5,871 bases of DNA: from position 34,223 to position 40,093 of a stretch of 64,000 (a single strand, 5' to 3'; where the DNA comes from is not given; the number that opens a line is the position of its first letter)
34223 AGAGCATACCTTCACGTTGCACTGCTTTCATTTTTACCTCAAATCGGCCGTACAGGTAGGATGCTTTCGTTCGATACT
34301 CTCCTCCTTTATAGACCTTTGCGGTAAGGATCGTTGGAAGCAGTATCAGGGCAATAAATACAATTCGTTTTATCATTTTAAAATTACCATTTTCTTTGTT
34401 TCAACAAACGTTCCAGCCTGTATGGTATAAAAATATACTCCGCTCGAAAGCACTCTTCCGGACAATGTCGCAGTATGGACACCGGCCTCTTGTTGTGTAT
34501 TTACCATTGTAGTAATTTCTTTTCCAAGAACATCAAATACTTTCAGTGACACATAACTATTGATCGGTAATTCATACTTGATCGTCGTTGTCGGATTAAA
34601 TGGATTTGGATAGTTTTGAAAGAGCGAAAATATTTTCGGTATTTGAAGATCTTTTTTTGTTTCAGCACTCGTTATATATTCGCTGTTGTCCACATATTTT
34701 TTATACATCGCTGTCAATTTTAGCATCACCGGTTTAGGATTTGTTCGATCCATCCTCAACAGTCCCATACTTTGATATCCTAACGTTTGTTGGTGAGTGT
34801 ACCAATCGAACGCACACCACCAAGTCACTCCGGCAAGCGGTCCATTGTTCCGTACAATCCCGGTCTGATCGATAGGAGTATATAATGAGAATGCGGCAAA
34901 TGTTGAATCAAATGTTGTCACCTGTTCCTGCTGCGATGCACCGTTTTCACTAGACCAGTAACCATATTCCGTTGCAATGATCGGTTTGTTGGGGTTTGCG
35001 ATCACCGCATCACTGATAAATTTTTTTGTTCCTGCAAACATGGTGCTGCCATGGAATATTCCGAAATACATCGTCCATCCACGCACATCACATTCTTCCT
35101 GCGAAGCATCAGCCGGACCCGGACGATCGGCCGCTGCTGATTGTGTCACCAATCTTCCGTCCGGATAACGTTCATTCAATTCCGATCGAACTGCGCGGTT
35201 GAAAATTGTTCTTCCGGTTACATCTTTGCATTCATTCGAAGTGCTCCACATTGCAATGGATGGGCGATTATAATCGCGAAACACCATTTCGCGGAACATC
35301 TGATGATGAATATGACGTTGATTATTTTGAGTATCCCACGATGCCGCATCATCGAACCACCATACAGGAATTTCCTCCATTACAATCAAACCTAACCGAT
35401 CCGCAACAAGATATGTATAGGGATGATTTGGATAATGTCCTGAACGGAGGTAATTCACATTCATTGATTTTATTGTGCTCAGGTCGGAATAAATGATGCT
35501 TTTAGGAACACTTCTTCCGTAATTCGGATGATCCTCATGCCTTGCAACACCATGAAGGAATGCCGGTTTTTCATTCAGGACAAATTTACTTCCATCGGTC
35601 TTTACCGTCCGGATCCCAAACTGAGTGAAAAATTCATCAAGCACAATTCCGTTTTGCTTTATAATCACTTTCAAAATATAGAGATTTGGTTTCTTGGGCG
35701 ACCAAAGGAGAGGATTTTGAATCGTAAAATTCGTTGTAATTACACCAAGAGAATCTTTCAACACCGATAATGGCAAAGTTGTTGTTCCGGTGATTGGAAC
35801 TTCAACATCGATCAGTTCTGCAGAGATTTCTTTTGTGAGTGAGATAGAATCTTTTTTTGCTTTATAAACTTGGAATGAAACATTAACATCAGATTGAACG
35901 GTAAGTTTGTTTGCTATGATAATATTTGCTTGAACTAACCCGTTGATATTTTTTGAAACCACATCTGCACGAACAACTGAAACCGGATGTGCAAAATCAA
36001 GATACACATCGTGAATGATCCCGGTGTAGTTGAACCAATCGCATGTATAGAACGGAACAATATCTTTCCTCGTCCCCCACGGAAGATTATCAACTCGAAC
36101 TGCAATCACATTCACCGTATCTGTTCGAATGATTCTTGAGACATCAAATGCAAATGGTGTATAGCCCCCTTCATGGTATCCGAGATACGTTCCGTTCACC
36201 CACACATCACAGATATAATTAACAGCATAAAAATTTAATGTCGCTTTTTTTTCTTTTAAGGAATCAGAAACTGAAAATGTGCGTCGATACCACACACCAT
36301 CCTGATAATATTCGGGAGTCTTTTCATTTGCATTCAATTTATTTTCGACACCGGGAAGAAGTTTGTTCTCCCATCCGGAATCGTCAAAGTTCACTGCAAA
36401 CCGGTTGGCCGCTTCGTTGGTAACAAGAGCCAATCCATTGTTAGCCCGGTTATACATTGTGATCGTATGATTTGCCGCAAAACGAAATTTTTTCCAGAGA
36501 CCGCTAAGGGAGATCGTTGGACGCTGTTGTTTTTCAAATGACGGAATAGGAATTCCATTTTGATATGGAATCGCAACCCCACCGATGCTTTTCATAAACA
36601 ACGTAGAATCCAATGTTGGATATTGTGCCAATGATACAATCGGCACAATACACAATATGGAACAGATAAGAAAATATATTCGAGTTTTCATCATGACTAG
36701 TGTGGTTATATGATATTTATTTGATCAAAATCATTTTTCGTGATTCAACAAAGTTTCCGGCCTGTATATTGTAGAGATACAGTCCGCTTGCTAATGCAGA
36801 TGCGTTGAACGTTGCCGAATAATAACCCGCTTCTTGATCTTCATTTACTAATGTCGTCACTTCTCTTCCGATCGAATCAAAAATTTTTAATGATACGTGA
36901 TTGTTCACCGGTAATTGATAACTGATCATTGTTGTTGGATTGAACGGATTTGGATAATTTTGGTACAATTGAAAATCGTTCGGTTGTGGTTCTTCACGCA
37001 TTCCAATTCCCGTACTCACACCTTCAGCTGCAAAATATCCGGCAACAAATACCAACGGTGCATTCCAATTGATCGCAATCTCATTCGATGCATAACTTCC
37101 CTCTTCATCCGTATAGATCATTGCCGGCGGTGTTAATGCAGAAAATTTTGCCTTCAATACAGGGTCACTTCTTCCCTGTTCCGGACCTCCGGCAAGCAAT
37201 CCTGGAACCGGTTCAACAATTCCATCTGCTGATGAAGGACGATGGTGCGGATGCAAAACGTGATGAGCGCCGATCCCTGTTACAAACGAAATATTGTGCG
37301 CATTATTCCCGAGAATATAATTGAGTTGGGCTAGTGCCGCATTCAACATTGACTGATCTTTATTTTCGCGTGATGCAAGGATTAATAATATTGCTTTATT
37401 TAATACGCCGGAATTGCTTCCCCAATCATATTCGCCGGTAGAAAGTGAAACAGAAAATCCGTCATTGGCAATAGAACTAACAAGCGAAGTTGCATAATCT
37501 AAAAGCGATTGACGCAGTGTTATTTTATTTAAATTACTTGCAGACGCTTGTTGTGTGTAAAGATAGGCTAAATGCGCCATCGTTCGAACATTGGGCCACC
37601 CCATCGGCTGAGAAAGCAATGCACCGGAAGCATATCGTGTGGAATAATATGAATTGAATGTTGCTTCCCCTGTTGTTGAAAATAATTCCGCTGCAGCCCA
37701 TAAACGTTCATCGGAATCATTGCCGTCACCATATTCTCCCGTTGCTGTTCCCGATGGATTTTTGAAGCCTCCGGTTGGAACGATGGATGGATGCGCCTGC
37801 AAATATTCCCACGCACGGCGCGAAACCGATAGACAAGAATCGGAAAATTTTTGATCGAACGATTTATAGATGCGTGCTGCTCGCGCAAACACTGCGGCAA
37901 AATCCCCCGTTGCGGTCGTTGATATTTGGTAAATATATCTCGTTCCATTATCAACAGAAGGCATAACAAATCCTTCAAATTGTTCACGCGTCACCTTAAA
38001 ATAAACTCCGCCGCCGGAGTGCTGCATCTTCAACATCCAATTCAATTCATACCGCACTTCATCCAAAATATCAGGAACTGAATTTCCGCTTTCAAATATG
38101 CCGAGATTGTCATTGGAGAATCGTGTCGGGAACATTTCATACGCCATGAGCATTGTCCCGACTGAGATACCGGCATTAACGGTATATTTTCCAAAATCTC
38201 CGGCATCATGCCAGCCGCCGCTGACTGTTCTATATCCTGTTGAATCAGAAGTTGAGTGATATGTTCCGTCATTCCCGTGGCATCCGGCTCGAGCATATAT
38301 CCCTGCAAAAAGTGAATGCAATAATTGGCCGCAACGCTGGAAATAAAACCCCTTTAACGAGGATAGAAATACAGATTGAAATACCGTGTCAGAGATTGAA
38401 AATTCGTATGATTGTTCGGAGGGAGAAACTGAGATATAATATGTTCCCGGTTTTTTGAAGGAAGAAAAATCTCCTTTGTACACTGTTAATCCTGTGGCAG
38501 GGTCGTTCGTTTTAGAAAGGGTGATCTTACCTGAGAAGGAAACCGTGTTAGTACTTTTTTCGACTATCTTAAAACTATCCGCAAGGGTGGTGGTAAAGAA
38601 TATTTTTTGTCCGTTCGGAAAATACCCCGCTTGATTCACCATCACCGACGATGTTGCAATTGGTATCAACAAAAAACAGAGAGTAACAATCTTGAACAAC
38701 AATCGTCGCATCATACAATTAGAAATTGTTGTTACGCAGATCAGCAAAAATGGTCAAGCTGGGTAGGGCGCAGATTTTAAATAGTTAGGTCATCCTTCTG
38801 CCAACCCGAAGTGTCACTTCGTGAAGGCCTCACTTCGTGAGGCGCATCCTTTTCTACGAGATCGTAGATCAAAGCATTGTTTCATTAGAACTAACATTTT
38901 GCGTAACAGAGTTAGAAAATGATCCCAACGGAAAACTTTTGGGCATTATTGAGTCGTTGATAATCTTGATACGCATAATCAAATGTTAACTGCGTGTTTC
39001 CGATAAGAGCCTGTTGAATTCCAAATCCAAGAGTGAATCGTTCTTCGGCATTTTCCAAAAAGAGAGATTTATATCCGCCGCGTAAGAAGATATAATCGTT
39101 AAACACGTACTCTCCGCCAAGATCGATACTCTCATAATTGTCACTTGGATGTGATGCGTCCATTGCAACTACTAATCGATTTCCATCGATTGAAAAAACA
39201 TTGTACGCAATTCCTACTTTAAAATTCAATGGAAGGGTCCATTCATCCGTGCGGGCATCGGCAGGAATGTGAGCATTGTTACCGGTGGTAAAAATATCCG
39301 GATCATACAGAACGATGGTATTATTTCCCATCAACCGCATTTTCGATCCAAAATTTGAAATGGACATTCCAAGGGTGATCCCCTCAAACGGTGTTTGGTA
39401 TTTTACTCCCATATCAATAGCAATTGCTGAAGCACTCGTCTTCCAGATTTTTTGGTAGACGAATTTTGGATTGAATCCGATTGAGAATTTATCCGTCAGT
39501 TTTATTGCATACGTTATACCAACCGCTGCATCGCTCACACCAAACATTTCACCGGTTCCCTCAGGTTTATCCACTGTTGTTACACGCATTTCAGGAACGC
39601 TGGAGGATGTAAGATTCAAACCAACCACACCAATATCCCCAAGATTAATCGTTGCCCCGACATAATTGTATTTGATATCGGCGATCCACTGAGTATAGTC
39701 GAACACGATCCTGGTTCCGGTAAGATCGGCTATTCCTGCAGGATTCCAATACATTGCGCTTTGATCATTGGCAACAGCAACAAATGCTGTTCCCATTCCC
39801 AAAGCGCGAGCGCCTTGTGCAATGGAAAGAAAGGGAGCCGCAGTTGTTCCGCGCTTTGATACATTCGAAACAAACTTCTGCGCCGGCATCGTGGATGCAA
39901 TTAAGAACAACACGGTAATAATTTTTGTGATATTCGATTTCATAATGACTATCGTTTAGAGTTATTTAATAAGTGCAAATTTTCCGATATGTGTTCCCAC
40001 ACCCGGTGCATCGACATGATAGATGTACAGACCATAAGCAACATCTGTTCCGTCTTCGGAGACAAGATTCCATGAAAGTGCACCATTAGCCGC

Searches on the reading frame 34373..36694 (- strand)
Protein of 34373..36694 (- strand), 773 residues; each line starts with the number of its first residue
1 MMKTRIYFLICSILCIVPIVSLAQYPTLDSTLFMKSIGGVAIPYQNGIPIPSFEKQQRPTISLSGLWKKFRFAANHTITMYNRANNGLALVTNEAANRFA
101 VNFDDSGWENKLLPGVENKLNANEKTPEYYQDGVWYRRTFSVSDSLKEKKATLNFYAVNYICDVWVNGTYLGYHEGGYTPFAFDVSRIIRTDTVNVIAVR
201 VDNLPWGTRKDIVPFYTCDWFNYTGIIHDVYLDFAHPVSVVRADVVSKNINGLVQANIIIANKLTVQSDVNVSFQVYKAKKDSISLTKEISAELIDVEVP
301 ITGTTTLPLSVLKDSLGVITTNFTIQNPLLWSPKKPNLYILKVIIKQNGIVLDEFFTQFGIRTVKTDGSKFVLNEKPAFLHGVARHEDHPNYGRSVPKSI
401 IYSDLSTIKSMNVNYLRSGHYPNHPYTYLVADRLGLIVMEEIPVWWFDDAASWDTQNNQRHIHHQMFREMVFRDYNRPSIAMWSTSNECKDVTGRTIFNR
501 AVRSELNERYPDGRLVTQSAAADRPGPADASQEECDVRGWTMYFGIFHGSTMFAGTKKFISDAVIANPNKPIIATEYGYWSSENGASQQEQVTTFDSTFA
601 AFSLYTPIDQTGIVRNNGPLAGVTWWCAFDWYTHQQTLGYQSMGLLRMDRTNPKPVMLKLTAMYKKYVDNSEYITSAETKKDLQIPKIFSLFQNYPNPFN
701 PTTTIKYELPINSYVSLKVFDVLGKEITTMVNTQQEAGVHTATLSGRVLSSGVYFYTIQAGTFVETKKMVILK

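Call 5: search_protein_families(library=pfam, proteins=[window:34373-36694:-], max_evalue=0.001)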
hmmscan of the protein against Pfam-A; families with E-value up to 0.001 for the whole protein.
window:34373-36694:- (773 aa): 6 families
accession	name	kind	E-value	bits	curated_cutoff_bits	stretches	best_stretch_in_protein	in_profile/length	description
PF02836.23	Glyco_hydro_2_C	-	2.4e-35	122.6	21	1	366-665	3-298/302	Glycosyl hydrolases family 2, TIM barrel domain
PF02837.24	Glyco_hydro_2_N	-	2.9e-20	73.3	28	1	107-232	39-165/169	Glycosyl hydrolases family 2, sugar binding domain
PF00703.27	Glyco_hydro_2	-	4.3e-12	47.2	23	1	267-362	15-109/109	Glycosyl hydrolases family 2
PF22666.2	Glyco_hydro_2_N2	-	8e-11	42.7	27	1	122-203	37-119/167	Glycosyl hydrolase 2 galactose-binding domain-like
PF18962.6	Por_Secre_tail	-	3.5e-10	40.5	27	1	695-771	2-75/75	Secretion system C-terminal sorting domain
PF13364.12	BetaGal_ABD2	-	8.1e-05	23.8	23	1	125-204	26-109/112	Beta-galactosidase second all-beta domain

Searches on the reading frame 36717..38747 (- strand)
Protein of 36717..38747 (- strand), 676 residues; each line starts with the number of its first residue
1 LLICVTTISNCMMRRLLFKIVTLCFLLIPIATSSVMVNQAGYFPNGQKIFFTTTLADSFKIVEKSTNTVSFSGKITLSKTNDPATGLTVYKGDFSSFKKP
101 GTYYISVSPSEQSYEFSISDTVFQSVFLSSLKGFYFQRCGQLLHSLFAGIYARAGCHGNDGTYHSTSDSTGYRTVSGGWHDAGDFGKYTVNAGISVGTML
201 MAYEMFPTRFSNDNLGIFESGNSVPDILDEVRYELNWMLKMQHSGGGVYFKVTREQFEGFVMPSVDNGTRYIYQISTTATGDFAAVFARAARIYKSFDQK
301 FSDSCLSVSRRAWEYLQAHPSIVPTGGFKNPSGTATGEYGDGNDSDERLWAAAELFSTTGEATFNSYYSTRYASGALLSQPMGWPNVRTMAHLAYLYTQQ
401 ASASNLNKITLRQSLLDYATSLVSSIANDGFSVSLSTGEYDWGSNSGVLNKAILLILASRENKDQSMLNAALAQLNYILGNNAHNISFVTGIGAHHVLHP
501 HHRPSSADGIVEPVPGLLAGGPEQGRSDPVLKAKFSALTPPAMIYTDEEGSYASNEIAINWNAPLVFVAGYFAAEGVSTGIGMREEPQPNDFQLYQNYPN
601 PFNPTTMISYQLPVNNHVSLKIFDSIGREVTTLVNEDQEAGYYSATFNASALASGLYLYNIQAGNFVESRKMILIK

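Call 5: search_protein_families(library=pfam, proteins=[window:36717-38747:-], max_evalue=0.001)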
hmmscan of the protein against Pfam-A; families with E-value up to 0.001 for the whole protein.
window:36717-38747:- (676 aa): 3 families
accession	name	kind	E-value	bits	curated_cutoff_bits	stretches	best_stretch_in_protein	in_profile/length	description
PF00759.25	Glyco_hydro_9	-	1.9e-94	317.9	27.7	1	124-568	2-443/444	Glycosyl hydrolase family 9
PF02927.20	CelD_N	-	7.2e-17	62.4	24.6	1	32-108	3-82/86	Cellulase N-terminal ig-like domain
PF18962.6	Por_Secre_tail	-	2.6e-10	40.9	27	1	598-673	2-74/75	Secretion system C-terminal sorting domain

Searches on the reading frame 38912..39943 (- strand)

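Call 6: search_protein_families(library=pfam, proteins=[window:38912-39943:-], max_evalue=0.001)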
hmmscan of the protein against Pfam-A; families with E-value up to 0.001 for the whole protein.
window:38912-39943:- (343 aa): 3 families
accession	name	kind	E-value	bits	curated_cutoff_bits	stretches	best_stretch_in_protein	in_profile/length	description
PF19572.5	PorV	-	4.4e-09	36.7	27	1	32-166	9-146/243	Type IX secretion system protein PorV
PF03687.19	UPF0164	-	3.3e-07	29.9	21.4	1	17-112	22-116/325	Uncharacterised protein family (UPF0164)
PF03349.22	Toluene_X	-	3.6e-06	26.1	29.7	1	35-175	10-128/421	Outer membrane protein transport protein (OMPP1/FadL/TodX)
